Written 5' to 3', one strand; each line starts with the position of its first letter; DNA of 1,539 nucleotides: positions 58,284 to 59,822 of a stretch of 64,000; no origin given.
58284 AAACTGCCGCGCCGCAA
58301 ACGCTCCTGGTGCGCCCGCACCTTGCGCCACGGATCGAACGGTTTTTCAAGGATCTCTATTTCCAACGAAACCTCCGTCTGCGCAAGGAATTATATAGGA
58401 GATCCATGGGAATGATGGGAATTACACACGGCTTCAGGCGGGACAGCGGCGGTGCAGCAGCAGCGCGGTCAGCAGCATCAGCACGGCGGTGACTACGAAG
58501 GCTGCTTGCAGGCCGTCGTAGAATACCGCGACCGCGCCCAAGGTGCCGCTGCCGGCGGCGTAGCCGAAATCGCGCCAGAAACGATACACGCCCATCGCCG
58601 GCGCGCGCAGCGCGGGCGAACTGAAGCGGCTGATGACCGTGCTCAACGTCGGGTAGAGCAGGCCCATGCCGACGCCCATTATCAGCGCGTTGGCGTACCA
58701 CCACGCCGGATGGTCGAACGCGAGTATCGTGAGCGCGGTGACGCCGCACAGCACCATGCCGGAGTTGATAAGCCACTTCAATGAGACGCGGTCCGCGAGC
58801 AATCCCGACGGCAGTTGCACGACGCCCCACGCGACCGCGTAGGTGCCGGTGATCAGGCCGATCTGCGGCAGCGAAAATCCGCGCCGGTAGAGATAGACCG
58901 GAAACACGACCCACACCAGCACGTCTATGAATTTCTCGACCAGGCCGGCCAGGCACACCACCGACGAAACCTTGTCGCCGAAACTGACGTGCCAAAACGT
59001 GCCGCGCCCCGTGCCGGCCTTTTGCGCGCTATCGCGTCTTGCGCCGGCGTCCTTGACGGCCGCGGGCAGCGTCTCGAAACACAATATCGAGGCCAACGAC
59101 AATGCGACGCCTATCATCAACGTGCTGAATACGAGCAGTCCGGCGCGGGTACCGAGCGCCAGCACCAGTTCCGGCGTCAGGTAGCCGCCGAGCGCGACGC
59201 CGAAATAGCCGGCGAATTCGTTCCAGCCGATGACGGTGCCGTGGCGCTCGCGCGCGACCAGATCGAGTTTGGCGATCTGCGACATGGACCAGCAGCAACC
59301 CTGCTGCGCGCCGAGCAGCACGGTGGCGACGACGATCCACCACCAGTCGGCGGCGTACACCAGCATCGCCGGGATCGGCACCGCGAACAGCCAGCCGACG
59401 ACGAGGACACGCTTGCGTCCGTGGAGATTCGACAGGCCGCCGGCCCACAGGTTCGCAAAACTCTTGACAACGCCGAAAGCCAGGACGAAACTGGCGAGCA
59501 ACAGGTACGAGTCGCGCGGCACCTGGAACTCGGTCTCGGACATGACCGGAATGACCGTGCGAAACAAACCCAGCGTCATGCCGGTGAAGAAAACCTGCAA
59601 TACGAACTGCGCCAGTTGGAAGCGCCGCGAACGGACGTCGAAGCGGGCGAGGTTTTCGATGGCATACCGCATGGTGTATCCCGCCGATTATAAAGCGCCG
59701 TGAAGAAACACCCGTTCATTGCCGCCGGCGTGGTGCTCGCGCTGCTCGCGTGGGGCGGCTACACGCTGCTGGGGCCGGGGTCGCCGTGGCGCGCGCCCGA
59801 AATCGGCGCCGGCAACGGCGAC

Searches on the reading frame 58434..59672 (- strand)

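Call 47: search_protein_families(library=pfam, proteins=[window:58434-59672:-], max_evalue=0.0001)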
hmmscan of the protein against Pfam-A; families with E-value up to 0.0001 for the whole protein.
window:58434-59672:- (412 aa): 1 family
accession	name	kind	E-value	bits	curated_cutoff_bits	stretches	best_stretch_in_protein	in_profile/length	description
PF07690.21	MFS_1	-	1e-37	130.3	33.4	2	240-405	2-167/347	Major Facilitator Superfamily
